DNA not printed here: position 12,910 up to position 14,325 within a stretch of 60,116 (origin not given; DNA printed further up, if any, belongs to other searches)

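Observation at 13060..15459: Complete CysRS fused to a GT2 glycosyltransferase and a His-rich tail, heading a sugar-oxidoreductase operon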

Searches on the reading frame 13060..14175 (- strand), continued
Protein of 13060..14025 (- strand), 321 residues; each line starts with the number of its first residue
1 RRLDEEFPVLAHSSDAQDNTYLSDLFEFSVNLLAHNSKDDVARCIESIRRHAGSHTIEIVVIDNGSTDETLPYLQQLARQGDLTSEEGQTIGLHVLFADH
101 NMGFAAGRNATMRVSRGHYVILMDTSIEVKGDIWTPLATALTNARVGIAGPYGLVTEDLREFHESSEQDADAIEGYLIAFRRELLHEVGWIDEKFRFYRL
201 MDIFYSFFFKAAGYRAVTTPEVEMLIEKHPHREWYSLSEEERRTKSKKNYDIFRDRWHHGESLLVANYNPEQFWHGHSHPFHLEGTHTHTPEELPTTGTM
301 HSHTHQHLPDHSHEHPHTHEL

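Call 36: find_homologous_proteins(query=P0130, max_evalue=0.00001)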
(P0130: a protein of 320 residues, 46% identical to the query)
Query P0130 (320 aa): 481 proteins with E <= 0.00001 among 5423 candidates; the best 120 are listed.
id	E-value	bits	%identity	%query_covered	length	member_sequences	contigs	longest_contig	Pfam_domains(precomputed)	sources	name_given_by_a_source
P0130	2.4e-213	726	100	100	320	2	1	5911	PF13641.13,PF23493.2,PF00535.33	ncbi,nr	ncbi:MAG: glycosyltransferase [Chloroflexi bacterium]|nr:glycosyltransferase [Chloroflexota bacteriu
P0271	2.0e-90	322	50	96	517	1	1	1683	PF01406.26,PF23493.2,PF00535.33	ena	-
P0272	4.1e-85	304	48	96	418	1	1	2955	PF10111.15,PF13641.13,PF23493.2,PF00535.33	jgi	jgi:cysteinyl-tRNA synthetase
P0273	6.5e-85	304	49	98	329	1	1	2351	PF23493.2,PF00535.33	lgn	-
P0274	5.1e-83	297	48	96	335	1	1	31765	PF00535.33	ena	-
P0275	3.2e-82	295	53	78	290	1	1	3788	PF10111.15,PF13641.13,PF00535.33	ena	-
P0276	1.6e-81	292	47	97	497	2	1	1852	PF13641.13,PF01406.26,PF00535.33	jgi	-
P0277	3.0e-81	292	49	95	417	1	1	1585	PF13641.13,PF00535.33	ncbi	ncbi:MAG: glycosyltransferase, partial [Dehalococcoidia bacterium]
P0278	2.5e-79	285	50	95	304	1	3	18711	PF00535.33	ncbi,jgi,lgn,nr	ncbi:MAG: glycosyltransferase [Chloroflexi bacterium]|nr:glycosyltransferase [Chloroflexota bacteriu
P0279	6.9e-79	284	51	79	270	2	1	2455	PF13641.13,PF00535.33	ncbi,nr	ncbi:MAG: glycosyltransferase, partial [Dehalococcoidia bacterium]|nr:glycosyltransferase [Dehalococ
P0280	2.6e-78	282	46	95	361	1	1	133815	PF00535.33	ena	-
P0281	6.4e-78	281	47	98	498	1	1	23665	PF01406.26,PF23493.2,PF00535.33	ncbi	-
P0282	8.3e-78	280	46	94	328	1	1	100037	PF13641.13,PF00535.33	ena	-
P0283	1.1e-77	280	48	93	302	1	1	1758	PF10111.15,PF13641.13,PF00535.33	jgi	jgi:cysteinyl-tRNA synthetase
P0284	1.9e-77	279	46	94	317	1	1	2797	PF10111.15,PF13641.13,PF00535.33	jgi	-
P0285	2.6e-77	279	47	95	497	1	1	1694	PF13641.13,PF01406.26,PF23493.2,PF00535.33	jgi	jgi:cysteinyl-tRNA synthetase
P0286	4.0e-77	278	46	94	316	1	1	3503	PF10111.15,PF13641.13,PF00535.33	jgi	-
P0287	5.5e-77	278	46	94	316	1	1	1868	PF10111.15,PF13641.13,PF00535.33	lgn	-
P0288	5.5e-77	278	46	94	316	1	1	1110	PF10111.15,PF13641.13,PF00535.33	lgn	-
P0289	7.6e-77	277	49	86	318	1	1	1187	PF10111.15,PF13641.13,PF00535.33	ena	-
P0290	1.0e-76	277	46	94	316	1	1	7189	PF13641.13,PF00535.33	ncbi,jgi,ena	-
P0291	1.9e-76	276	46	94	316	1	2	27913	PF13641.13,PF00535.33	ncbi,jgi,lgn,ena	-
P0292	4.2e-76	275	44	94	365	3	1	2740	PF00535.33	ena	-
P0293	4.7e-76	274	46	94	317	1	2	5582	PF10111.15,PF13641.13,PF00535.33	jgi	jgi:GT2 family glycosyltransferase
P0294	7.0e-76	274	47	93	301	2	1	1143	PF13641.13,PF00535.33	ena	-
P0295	8.8e-76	274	47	94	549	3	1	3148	PF00535.33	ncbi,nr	ncbi:MAG: glycosyltransferase, partial [Chloroflexi bacterium]|nr:glycosyltransferase [Chloroflexota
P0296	9.9e-76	273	46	89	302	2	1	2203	PF13641.13,PF00535.33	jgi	jgi:GT2 family glycosyltransferase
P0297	1.7e-75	273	46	94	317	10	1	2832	PF10111.15,PF13641.13,PF00535.33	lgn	-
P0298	1.9e-75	273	49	94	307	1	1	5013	PF00535.33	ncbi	-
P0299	7.1e-75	271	48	95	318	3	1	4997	PF00535.33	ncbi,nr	ncbi:MAG: glycosyltransferase, partial [Chloroflexi bacterium]|nr:glycosyltransferase [Chloroflexota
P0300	1.0e-74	270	45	95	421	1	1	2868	PF13641.13,PF00535.33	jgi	jgi:cysteinyl-tRNA synthetase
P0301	5.0e-74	268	48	88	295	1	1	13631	PF13641.13,PF00535.33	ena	-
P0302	7.7e-74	267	47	93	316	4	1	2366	PF00535.33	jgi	-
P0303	1.4e-73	266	46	94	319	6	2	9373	PF10111.15,PF13641.13,PF00535.33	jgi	-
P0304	2.2e-73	266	44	94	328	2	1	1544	PF00535.33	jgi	jgi:GT2 family glycosyltransferase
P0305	3.6e-73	265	46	93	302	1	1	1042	PF13641.13,PF00535.33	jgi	jgi:GT2 family glycosyltransferase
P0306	4.0e-73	265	43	96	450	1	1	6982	PF13641.13,PF00535.33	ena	-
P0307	5.7e-73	264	46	94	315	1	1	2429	PF10111.15,PF13641.13,PF00535.33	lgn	-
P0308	7.4e-73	264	45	95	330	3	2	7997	PF13641.13,PF00535.33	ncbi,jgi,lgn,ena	jgi:GT2 family glycosyltransferase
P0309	1.9e-72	263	45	94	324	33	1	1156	PF13641.13,PF00535.33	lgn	-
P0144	2.5e-72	262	44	96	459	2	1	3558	PF13641.13,PF00535.33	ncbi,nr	ncbi:MAG TPA: glycosyltransferase, partial [Dehalococcoidia bacterium]|nr:glycosyltransferase [Dehal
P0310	3.3e-72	262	43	94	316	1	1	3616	PF13641.13,PF00535.33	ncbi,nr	ncbi:MAG: glycosyltransferase [Chloroflexota bacterium]|nr:glycosyltransferase [Chloroflexota bacter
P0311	3.4e-72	262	45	94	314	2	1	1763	PF13641.13,PF00535.33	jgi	-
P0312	3.8e-72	262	44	94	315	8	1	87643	PF10111.15,PF13641.13,PF00535.33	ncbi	-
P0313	4.9e-72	261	44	94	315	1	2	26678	PF10111.15,PF00535.33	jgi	-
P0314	6.7e-72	261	44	91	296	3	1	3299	PF23493.2,PF00535.33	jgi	jgi:cysteinyl-tRNA synthetase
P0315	1.3e-71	260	45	94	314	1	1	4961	PF13641.13,PF00535.33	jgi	jgi:GT2 family glycosyltransferase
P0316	1.4e-71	260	45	94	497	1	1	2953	PF13641.13,PF01406.26,PF00535.33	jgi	jgi:cysteinyl-tRNA synthetase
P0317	1.9e-71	259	44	94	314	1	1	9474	PF10111.15,PF13641.13,PF00535.33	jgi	jgi:GT2 family glycosyltransferase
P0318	2.0e-71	259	45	94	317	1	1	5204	PF10111.15,PF13641.13,PF00535.33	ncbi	-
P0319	2.0e-71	259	44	94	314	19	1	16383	PF10111.15,PF13641.13,PF00535.33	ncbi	-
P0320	2.1e-71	259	45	94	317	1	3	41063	PF10111.15,PF00535.33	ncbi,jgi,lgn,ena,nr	ncbi:MAG TPA: glycosyltransferase [Ktedonobacteraceae bacterium]|nr:glycosyltransferase [Ktedonobact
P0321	2.1e-71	259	44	93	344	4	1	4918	PF13641.13,PF00535.33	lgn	-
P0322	2.6e-71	259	44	94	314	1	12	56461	PF10111.15,PF13641.13,PF00535.33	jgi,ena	-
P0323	3.5e-71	258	44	94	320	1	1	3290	PF10111.15,PF13641.13,PF00535.33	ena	-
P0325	5.7e-71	258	46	94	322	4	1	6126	PF10111.15,PF13641.13,PF00535.33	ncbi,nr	ncbi:MAG TPA: glycosyltransferase [Ktedonobacteraceae bacterium]|nr:glycosyltransferase [Ktedonobact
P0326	9.8e-71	257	44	94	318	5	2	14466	PF10111.15,PF13641.13,PF00535.33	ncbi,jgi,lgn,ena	-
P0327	1.3e-70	257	45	94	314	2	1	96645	PF13641.13,PF00535.33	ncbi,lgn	-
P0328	1.4e-70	257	46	96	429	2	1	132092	PF13641.13,PF23493.2,PF00535.33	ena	-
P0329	1.5e-70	256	43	95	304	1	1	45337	PF13641.13,PF23493.2,PF00535.33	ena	-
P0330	2.2e-70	256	43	94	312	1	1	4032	PF10111.15,PF13641.13,PF00535.33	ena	-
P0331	2.6e-70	256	44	94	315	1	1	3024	PF00535.33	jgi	jgi:GT2 family glycosyltransferase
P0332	2.6e-70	256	43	94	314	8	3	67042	PF10111.15,PF13641.13,PF00535.33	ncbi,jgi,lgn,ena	-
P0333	3.0e-70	255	44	94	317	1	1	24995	PF00535.33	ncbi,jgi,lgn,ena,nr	ncbi:MAG TPA: glycosyltransferase [Ktedonobacteraceae bacterium]|nr:glycosyltransferase [Ktedonobact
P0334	3.5e-70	255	45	94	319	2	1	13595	PF13641.13,PF00535.33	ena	-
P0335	3.6e-70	255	45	96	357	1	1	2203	PF00535.33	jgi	-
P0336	4.5e-70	255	43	95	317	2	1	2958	PF00535.33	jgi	jgi:hypothetical protein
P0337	5.0e-70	255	43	95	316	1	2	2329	PF10111.15,PF00535.33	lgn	-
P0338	5.2e-70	255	45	95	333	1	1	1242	PF13641.13,PF00535.33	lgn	-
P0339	7.5e-70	254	45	94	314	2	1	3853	PF00535.33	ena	-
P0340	1.1e-69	254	47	95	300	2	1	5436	PF23493.2,PF00535.33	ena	-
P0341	1.5e-69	253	43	94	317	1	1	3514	PF00535.33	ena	-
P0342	1.7e-69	253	43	94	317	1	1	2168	PF00535.33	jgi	jgi:GT2 family glycosyltransferase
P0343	1.8e-69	253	45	96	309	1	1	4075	PF23493.2,PF00535.33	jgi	jgi:hypothetical protein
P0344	1.9e-69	253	45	94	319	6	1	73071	PF13641.13,PF00535.33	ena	-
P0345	3.0e-69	252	44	95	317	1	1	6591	PF10111.15,PF00535.33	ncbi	-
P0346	3.3e-69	252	45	96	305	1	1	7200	PF23493.2,PF00535.33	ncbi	-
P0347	4.5e-69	252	43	95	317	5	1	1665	PF00535.33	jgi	jgi:GT2 family glycosyltransferase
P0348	4.8e-69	251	44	94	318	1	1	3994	PF10111.15,PF13641.13,PF00535.33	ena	-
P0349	5.1e-69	251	43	95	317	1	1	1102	PF00535.33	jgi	jgi:Glycosyl transferase family 2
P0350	6.3e-69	251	45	94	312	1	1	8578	PF13641.13,PF00535.33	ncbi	-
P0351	6.4e-69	251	43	95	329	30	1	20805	PF00535.33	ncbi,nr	ncbi:MAG TPA: glycosyltransferase [Ktedonobacteraceae bacterium]|nr:glycosyltransferase [Ktedonobact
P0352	9.6e-69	250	44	94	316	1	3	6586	PF13641.13,PF00535.33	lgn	-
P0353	1.0e-68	250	49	78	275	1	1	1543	PF13641.13,PF00535.33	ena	-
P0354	1.8e-68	250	45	96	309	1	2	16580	PF23493.2,PF00535.33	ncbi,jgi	jgi:GT2 family glycosyltransferase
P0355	1.9e-68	250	43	95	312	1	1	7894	PF23493.2,PF00535.33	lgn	-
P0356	1.9e-68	250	43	94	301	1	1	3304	PF13641.13,PF23493.2,PF00535.33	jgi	jgi:cysteinyl-tRNA synthetase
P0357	1.9e-68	249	42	94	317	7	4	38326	PF00535.33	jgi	-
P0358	2.1e-68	249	45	94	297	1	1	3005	PF00535.33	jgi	jgi:cysteinyl-tRNA synthetase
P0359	2.4e-68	249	43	94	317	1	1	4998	PF00535.33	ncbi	-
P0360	2.6e-68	249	46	96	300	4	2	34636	PF13641.13,PF00535.33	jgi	jgi:GT2 family glycosyltransferase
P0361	3.0e-68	249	42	95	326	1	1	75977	PF00535.33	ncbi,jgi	jgi:GT2 family glycosyltransferase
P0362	3.3e-68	249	42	95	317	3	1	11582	PF00535.33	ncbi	-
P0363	3.5e-68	249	44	94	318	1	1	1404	PF00535.33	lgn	-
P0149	3.6e-68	249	44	95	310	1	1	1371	PF00535.33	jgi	-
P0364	3.6e-68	249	47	78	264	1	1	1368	PF10111.15,PF13641.13,PF00535.33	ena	-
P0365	3.8e-68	248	45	95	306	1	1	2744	PF23493.2,PF00535.33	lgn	-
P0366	4.0e-68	248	42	95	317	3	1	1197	PF13641.13,PF00535.33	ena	-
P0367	4.6e-68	248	44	95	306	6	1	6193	PF23493.2,PF00535.33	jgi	jgi:GT2 family glycosyltransferase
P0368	5.0e-68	248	44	95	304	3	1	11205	PF23493.2,PF00535.33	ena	-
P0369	5.3e-68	248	42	95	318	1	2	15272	PF10111.15,PF00535.33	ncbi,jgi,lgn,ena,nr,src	ncbi:MAG TPA: glycosyltransferase [Ktedonobacteraceae bacterium]|nr:glycosyltransferase [Ktedonobact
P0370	5.4e-68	248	45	95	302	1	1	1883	PF23493.2,PF00535.33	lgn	-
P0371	6.6e-68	248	44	97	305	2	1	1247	PF23493.2,PF00535.33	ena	-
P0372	6.7e-68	248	42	94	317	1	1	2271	PF00535.33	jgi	jgi:Glycosyl transferase family 2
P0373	9.0e-68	247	43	94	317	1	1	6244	PF00535.33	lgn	-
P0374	9.6e-68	247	44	94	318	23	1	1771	PF10111.15,PF00535.33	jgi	-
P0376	1.4e-67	247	42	98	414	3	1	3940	PF00535.33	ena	-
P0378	1.7e-67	246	43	94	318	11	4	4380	PF00535.33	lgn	-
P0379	1.8e-67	246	42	95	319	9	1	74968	PF00535.33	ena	-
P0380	1.8e-67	246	43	96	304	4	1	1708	PF13641.13,PF23493.2,PF00535.33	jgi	jgi:cysteinyl-tRNA synthetase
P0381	2.6e-67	246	46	84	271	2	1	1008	PF13641.13,PF00535.33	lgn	-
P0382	2.8e-67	246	42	95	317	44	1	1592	PF00535.33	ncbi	-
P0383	2.9e-67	246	43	92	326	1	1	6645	PF13641.13,PF23493.2,PF00535.33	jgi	jgi:GT2 family glycosyltransferase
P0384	3.5e-67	245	44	94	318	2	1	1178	PF10111.15,PF13641.13,PF00535.33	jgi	jgi:GT2 family glycosyltransferase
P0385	3.6e-67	245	44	98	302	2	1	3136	PF13641.13,PF00535.33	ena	-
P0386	4.7e-67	245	44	96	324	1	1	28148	PF23493.2,PF00535.33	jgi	jgi:GT2 family glycosyltransferase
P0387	4.7e-67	245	42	95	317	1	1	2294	PF00535.33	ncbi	-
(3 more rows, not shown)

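Call 37: find_encoding_contigs(protein=P0320, flank=8000, max_places=2)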
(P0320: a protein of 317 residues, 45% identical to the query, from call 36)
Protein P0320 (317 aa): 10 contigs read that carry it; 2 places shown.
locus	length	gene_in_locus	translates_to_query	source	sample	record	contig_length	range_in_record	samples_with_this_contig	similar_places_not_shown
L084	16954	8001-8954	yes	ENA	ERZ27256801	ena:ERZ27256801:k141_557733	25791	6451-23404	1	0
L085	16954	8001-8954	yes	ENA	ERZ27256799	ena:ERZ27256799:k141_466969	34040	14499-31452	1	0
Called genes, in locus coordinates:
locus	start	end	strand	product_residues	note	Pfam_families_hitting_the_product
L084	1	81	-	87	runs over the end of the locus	-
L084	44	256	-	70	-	-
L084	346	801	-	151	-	-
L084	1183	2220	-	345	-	PF02361:CbiQ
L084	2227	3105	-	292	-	PF05621:TniB (faint), PF00005:ABC_tran, PF02463:SMC_N (faint), PF13304:AAA_21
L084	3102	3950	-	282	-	PF00005:ABC_tran, PF02463:SMC_N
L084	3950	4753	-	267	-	PF09991:DUF2232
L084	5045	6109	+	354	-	PF00483:NTP_transferase, PF12804:NTP_transf_3, PF22640:ManC_GMP_beta-helix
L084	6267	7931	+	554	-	PF01019:G_glu_transpept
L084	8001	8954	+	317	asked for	PF00535:Glycos_transf_2, PF10111:Glyco_tranf_2_2 (faint)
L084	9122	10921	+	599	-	PF08439:Peptidase_M3_N, PF01432:Peptidase_M3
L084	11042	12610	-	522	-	PF00479:G6PD_N, PF02781:G6PD_C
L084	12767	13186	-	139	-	-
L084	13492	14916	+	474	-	PF01134:GIDA (faint), PF01262:AlaDh_PNT_C (faint), PF03486:HI0933_like (faint), PF07992:Pyr_redox_2, PF12831:FAD_oxidored (faint), PF13738:Pyr_redox_3, PF00070:Pyr_redox, PF02852:Pyr_redox_dim, +1 more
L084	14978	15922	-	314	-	-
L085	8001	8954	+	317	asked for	PF00535:Glycos_transf_2, PF10111:Glyco_tranf_2_2 (faint)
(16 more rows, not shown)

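Call 38: find_encoding_contigs(protein=P0282, flank=8000, max_places=2)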
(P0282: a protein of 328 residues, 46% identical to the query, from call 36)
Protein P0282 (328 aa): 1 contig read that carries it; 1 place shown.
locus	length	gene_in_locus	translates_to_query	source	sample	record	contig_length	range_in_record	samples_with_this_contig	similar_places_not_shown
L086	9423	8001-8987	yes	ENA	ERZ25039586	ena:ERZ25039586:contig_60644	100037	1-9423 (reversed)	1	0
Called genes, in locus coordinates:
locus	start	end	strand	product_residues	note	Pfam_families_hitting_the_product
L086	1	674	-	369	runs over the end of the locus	PF02730:AFOR_N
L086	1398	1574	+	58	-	-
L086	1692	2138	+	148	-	PF12680:SnoaL_2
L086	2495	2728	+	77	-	PF00027:cNMP_binding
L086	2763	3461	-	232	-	PF12831:FAD_oxidored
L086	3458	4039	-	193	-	PF01946:Thi4 (weak), PF00890:FAD_binding_2, PF01134:GIDA (weak), PF01266:DAO, PF03486:HI0933_like (weak), PF07992:Pyr_redox_2 (weak), PF12831:FAD_oxidored, PF13450:NAD_binding_8 (weak)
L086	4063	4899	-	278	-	PF06314:ADC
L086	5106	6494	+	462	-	PF03023:MurJ (weak), PF01554:MatE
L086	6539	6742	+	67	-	PF00462:Glutaredoxin, PF05768:Glrx-like, PF13417:GST_N_3 (weak), PF13409:GST_N_2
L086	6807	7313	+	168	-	PF01406:tRNA-synt_1e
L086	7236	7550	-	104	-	-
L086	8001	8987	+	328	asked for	PF00535:Glycos_transf_2, PF13641:Glyco_tranf_2_3 (faint)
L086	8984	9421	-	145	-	?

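Call 39: find_encoding_contigs(protein=P0312, flank=8000, max_places=2)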
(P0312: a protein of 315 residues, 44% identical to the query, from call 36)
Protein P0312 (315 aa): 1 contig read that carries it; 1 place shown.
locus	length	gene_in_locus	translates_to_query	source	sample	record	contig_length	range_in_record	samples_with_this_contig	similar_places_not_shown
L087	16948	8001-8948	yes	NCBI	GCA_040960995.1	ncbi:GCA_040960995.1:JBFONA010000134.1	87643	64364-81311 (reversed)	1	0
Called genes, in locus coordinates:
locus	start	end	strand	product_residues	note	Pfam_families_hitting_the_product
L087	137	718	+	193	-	PF01965:DJ-1_PfpI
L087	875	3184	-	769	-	PF03023:MurJ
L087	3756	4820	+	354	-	PF00483:NTP_transferase, PF12804:NTP_transf_3 (weak), PF22640:ManC_GMP_beta-helix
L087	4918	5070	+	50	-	-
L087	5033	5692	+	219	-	-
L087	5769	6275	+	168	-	PF07282:Cas12f1-like_TNB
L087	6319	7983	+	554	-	PF01019:G_glu_transpept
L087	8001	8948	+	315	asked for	PF00535:Glycos_transf_2, PF10111:Glyco_tranf_2_2 (faint), PF13641:Glyco_tranf_2_3 (faint)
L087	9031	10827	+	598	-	PF08439:Peptidase_M3_N, PF01432:Peptidase_M3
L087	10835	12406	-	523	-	PF00479:G6PD_N, PF02781:G6PD_C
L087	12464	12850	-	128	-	PF00072:Response_reg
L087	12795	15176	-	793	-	PF13493:DUF4118, PF00989:PAS (faint), PF01590:GAF (faint), PF13188:PAS_8 (weak), PF08448:PAS_4, PF13426:PAS_9 (weak), PF00512:HisKA, PF02518:HATPase_c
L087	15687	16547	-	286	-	PF03239:FTR1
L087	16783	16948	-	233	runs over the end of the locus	PF01325:Fe_dep_repress, PF01047:MarR (faint), PF02742:Fe_dep_repr_C, PF04023:FeoA (weak)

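Call 41: find_encoding_contigs(protein=P0329, flank=8000, max_places=2)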
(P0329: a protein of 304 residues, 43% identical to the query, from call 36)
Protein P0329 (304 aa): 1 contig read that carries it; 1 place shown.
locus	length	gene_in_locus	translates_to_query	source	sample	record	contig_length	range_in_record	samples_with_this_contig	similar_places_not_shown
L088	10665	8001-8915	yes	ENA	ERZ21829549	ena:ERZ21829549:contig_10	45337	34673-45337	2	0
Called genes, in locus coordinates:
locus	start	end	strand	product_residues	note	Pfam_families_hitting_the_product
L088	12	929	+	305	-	PF01544:CorA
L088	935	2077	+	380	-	PF01612:DNA_pol_A_exo1, PF00570:HRDC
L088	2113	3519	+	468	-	PF00753:Lactamase_B, PF12706:Lactamase_B_2 (weak), PF10996:Beta-Casp, PF07521:RMMBL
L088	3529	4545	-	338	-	-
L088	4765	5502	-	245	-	PF12730:ABC2_membrane_4 (weak)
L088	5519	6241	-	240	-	PF24686:FLQE3_permease, PF12698:ABC2_membrane_3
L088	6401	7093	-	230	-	PF00005:ABC_tran, PF13304:AAA_21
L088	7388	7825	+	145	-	PF00383:dCMP_cyt_deam_1, PF14437:MafB19-deam, PF14439:Bd3614-deam (weak)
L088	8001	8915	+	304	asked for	PF23493:CysS_C (weak), PF13641:Glyco_tranf_2_3 (weak), PF00535:Glycos_transf_2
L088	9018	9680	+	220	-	PF13462:Thioredoxin_4, PF01323:DSBA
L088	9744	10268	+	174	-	PF07920:DUF1684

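Call 42: find_encoding_contigs(protein=P0278, flank=8000, max_places=2)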
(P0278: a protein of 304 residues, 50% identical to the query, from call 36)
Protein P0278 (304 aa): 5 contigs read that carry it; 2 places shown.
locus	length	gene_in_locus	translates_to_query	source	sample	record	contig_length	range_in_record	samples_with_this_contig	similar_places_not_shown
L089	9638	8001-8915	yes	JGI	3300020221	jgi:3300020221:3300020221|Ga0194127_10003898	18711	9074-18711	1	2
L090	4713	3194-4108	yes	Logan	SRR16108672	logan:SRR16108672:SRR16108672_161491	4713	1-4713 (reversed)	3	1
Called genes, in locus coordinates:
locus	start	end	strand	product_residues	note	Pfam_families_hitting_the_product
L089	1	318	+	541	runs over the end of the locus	PF00682:HMGL-like, PF22617:HCS_D2, PF08502:LeuA_dimer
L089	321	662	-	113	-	PF02452:PemK_toxin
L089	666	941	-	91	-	-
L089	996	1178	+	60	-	-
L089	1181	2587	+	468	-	PF00330:Aconitase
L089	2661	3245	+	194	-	PF00694:Aconitase_C, PF27512:LeuD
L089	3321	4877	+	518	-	PF00682:HMGL-like, PF22617:HCS_D2, PF08502:LeuA_dimer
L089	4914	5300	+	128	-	PF05635:23S_rRNA_IVP, PF22296:bAvd (weak)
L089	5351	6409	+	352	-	PF00180:Iso_dh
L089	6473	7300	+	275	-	PF00800:PDT, PF01842:ACT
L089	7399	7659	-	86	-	-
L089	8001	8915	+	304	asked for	PF00535:Glycos_transf_2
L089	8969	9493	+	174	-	PF07920:DUF1684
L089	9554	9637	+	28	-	?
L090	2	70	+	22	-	?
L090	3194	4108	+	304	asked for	PF00535:Glycos_transf_2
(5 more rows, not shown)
